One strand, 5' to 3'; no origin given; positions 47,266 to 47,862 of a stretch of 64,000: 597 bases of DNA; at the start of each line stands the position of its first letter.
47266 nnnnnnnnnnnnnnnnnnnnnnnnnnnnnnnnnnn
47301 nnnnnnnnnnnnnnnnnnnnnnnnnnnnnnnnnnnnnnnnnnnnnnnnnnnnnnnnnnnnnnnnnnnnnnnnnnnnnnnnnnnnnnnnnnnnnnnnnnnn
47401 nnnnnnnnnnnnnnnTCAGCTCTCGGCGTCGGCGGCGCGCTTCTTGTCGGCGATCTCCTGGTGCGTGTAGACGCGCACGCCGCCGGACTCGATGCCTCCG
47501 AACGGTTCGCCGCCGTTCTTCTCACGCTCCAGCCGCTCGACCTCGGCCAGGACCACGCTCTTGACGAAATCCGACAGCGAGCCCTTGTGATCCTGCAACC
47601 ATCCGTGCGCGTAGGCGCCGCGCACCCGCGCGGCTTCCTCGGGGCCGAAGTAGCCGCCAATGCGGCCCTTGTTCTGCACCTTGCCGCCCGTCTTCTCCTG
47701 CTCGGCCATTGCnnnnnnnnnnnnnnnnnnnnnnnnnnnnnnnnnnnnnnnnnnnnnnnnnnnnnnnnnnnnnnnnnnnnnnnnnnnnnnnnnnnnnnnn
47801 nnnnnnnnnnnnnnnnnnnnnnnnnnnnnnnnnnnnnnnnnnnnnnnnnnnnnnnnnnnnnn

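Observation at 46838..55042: Six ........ double-palindrome operators front a co-directional cluster of small genes around a ParB/KorB-like gene (candidate leading-region regulon)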

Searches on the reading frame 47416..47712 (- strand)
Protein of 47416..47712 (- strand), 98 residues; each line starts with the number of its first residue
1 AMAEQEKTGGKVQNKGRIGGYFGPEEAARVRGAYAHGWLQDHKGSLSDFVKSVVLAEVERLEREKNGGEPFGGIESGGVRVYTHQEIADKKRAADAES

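Call 9: search_protein_families(library=pfam, max_evalue=0.01, proteins=[window:47416-47712:-])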
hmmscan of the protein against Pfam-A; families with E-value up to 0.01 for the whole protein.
window:47416-47712:- (98 aa): 1 family
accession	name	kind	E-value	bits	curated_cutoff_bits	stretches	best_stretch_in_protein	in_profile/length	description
PF18064.7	CB_ParB_C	-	1.3e-11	44.8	27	1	25-71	1-47/47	Centromere-binding protein ParB C-terminal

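Call 15: search_dna_similar(query=window:47416-47712:-, collection=plasmids, mode=protein, max_rows=40)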
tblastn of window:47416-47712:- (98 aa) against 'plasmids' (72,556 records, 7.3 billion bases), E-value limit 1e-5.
Records with a match: 2; places in all: 2; records where one place covers at least 80% of the query: 2.
Best place of each record, by identity: 60-80% 2.
By first word of the organism name: Nocardia 2.
By predicted mobility (MOB-suite, as given by PLSDB): non-mobilizable 1; mobilizable 1.
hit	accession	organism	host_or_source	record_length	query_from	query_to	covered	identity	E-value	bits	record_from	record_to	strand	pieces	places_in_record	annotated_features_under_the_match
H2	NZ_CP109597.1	Nocardia sp. NBC_01503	-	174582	1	97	99%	60.4%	1e-16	80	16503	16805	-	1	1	hypothetical protein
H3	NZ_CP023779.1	Nocardia terpenica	Homo sapiens,cerebrospinal fluid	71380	8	94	89%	65.5%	1e-18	86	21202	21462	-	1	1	hypothetical protein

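Call 17: get_annotated_region(hit=H3, flank=12000)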
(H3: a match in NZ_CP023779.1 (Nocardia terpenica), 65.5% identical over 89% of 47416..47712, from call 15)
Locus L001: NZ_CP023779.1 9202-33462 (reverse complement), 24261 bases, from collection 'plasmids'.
description: Nocardia terpenica strain NC_YFY_NT001 plasmid p_NC_YFY_NT001, complete sequence
organism: Nocardia terpenica (NCBI taxid 455432)
taxonomy: Bacteria; Actinomycetota; Actinomycetes; Mycobacteriales; Nocardiaceae; Nocardia; Nocardia terpenica
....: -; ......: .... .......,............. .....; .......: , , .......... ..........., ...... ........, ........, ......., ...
typing (MOB-suite, as given by PLSDB): mobilizable; relaxase MOBF
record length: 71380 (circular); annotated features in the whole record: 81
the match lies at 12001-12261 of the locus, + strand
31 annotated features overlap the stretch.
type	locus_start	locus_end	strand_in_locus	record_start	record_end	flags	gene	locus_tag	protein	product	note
CDS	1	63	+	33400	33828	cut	-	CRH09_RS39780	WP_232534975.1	hypothetical protein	-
CDS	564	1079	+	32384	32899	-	-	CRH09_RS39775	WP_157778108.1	hypothetical protein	-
CDS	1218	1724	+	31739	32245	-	-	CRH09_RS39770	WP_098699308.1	plasmid pRiA4b ORF-3 family protein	-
CDS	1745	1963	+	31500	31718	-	-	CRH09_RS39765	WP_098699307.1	hypothetical protein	-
CDS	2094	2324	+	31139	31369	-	-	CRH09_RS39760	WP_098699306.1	hypothetical protein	-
CDS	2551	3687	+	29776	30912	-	-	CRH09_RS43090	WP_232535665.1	recombinase family protein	GO:0006310 - DNA recombination [Evidence IEA]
CDS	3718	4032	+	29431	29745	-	-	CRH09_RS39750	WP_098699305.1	hypothetical protein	-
CDS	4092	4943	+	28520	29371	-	-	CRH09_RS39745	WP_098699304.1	hypothetical protein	-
CDS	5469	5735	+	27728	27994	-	-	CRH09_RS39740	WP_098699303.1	hypothetical protein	-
CDS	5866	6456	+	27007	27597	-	-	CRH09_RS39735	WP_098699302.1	hypothetical protein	-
CDS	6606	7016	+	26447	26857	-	-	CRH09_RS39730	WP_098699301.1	hypothetical protein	-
CDS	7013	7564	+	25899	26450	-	-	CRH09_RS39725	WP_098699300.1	hypothetical protein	-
CDS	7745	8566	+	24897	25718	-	-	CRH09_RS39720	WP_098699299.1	DUF932 domain-containing protein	-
CDS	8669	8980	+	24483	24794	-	-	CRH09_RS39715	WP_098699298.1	hypothetical protein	-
CDS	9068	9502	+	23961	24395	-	-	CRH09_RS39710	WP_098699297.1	hypothetical protein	-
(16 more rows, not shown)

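Call 18: get_annotated_region(hit=H2, flank=12000)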
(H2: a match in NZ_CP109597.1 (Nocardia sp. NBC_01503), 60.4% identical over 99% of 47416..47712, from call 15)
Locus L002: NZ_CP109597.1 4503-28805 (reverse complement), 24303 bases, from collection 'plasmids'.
description: Nocardia sp. NBC_01503 plasmid unnamed1, complete sequence
organism: Nocardia sp. NBC_01503 (NCBI taxid 2975997)
taxonomy: Bacteria; Actinomycetota; Actinomycetes; Mycobacteriales; Nocardiaceae; Nocardia; Nocardia sp. NBC 01503
host: -; source: -; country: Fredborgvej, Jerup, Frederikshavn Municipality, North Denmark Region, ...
typing (MOB-suite, as given by PLSDB): non-mobilizable
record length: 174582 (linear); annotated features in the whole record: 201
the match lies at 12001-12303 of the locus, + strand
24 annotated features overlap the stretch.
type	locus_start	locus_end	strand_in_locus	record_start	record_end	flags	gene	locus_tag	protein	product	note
CDS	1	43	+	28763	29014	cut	-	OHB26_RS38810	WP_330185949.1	hypothetical protein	-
CDS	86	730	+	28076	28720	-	-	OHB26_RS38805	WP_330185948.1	hypothetical protein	-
CDS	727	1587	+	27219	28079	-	-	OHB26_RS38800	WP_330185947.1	hypothetical protein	-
CDS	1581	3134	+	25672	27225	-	-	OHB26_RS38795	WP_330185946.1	hypothetical protein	-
CDS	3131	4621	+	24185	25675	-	-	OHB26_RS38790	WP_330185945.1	SCO6880 family protein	-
CDS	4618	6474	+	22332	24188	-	-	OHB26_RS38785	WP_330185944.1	hypothetical protein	-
CDS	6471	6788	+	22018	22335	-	-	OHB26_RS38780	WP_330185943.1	transposase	-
CDS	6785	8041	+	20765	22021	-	-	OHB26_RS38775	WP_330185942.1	M23 family metallopeptidase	-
CDS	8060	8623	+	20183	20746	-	-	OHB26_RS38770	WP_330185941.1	hypothetical protein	-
CDS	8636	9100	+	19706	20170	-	-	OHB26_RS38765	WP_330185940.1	hypothetical protein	-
CDS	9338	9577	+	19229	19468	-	-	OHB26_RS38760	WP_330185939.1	hypothetical protein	-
CDS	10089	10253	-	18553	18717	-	-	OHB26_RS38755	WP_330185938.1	hypothetical protein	-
CDS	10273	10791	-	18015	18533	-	-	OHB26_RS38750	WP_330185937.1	sigma-70 family RNA polymerase sigma factor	GO:0006352 - DNA-templated transcription initiation [Evidence IEA]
CDS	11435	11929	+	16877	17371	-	-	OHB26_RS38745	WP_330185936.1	DUF6884 domain-containing protein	-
CDS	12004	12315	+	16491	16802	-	-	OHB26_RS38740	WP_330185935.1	hypothetical protein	-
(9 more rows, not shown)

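Call 27: search_solved_structures(query=window:47416-47712:-, max_evalue=1, show_alignments=2)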
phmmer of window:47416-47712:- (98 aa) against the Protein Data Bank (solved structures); distinct sequences matched with E-value up to 1: 2.
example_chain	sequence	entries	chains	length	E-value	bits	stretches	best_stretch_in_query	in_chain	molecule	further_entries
3no7_A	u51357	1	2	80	3.2e-05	27.4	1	21-80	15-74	Putative plasmid related protein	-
1ye9_A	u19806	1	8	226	0.61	13.7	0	24-60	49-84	catalase HPII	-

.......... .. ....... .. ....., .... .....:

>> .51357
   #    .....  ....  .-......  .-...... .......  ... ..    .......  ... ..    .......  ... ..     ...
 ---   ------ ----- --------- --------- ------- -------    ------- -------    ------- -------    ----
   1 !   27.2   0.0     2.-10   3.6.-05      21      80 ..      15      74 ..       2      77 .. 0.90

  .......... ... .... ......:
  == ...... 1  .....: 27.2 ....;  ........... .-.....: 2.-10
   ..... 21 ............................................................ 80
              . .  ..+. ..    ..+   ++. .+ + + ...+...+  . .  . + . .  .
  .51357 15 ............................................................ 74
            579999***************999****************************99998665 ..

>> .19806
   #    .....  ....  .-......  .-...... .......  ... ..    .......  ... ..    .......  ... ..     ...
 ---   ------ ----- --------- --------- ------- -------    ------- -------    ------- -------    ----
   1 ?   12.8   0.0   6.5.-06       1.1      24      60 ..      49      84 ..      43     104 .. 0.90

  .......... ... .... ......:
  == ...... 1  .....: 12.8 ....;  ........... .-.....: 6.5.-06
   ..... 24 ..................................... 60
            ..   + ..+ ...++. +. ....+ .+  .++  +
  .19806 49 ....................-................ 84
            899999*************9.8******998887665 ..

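Call 52: find_homologous_proteins(query=window:47416-47709:-, max_evalue=0.001)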
Query window:47416-47709:- (97 aa): 4 proteins with E <= 0.001 among 10 candidates.
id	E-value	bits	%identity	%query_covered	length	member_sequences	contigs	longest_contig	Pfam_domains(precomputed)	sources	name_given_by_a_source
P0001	5.4e-56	205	100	100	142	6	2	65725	PF18064.9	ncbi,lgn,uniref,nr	ncbi:ParB family protein [Nocardia farcinica]|uniref:Centromere-binding protein ParB C-terminal doma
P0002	1.6e-40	155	76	98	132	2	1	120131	PF18064.9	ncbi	ncbi:ParB family protein [Nocardia rhamnosiphila]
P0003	2.4e-31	126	64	92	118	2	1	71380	PF18064.9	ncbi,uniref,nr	ncbi:hypothetical protein CRH09_39690 (plasmid) [Nocardia terpenica]|uniref:Uncharacterized protein 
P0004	3.1e-27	112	62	94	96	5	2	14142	PF18064.9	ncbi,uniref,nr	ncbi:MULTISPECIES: ParB family protein [Nocardia]|uniref:ParB family protein n=1 Tax=Nocardia TaxID=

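Call 53: find_encoding_contigs(protein=P0001, flank=10000, max_places=4)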
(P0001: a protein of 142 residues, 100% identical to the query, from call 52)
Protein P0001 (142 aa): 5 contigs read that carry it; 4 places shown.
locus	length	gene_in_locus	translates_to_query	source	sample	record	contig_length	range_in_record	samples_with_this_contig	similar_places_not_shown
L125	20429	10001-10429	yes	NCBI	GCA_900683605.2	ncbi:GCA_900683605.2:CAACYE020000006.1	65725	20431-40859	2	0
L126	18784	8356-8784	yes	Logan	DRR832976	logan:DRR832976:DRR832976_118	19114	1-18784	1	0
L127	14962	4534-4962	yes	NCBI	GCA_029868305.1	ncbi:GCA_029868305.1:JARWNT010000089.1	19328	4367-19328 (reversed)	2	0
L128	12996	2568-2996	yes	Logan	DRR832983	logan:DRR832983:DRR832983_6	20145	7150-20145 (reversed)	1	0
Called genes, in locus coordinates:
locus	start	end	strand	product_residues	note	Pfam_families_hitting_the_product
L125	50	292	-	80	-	-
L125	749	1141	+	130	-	PF11774:Lsr2, PF23359:Lsr2_DNA-bd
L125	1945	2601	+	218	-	-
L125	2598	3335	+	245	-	-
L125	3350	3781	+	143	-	-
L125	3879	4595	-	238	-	-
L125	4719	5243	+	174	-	-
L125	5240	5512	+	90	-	-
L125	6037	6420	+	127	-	PF20213:DUF6573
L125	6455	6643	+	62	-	-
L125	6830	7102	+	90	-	-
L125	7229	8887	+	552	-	-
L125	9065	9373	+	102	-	-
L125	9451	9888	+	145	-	PF26991:DUF8317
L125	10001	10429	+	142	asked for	PF18064:CB_ParB_C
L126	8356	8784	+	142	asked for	PF18064:CB_ParB_C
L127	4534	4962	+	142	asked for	PF18064:CB_ParB_C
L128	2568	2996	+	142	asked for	PF18064:CB_ParB_C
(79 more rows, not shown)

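Call 54: find_encoding_contigs(protein=P0002, flank=10000, max_places=3)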
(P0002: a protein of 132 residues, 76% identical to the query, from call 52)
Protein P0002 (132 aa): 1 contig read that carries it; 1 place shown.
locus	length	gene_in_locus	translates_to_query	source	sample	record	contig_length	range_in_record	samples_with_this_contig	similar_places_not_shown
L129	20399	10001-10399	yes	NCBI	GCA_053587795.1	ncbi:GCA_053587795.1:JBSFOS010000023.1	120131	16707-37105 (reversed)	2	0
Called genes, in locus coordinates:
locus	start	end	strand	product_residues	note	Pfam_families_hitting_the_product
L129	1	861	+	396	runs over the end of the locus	PF00239:Resolvase, PF13551:HTH_29 (faint), PF02796:HTH_7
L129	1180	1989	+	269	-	PF13599:Pentapeptide_4 (faint), PF13576:Pentapeptide_3 (faint), PF00805:Pentapeptide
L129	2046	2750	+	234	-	-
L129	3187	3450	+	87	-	-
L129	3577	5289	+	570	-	PF02195:ParB_N (weak)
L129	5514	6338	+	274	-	PF06067:DUF932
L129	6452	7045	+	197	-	-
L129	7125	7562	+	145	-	PF26991:DUF8317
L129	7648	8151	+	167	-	-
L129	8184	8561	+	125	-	-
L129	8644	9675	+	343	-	PF12083:DUF3560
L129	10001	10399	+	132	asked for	PF18064:CB_ParB_C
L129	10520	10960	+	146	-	-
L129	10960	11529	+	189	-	PF18847:LPD29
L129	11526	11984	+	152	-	-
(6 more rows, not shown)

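Call 73: search_dna_similar(query=window:47416-47709:-, collection=plasmids, mode=protein, max_evalue=1, max_rows=40)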
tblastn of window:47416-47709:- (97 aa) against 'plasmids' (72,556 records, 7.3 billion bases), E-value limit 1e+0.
Records with a match: 3; places in all: 3; records where one place covers at least 80% of the query: 2.
Best place of each record, by identity: 60-80% 2; <60% 1.
By first word of the organism name: Nocardia 2; Gordonia 1.
By predicted mobility (MOB-suite, as given by PLSDB): non-mobilizable 2; mobilizable 1.
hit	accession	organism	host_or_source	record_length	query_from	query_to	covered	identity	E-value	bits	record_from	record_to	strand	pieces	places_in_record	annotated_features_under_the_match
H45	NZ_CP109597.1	Nocardia sp. NBC_01503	-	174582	1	96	99%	61.0%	1e-16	80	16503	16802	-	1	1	hypothetical protein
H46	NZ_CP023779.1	Nocardia terpenica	Homo sapiens,cerebrospinal fluid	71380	7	93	90%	65.5%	1e-18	86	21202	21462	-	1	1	hypothetical protein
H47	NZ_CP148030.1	Gordonia hongkongensis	cell culture,Styx glacier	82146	16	49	35%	47.1%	1e-2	40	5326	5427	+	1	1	none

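Call 92: predict_structure(alignment_id=A4)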
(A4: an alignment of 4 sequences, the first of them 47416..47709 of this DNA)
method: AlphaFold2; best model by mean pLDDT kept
length: 97 residues; sequences in the alignment: 4
mean_pLDDT: 55.7   pTM: 0.31
mean pLDDT of the five models: 55.7, 55.0, 51.6, 48.0, 43.4
residues with pLDDT >= 90: 0; 70-90: 13; 50-70: 52; < 50: 32
segments of 3 or more residues with pLDDT < 50: 1-21, 40-42, 75-81
pLDDT, mean of each block of 10 residues (from residue 1): 35 39 59 55 57 72 70 49 59 64
secondary structure, 60 per line:
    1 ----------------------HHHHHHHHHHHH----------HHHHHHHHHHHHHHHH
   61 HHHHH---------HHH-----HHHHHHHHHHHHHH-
elements in order: H23-34 H45-65 H83-96
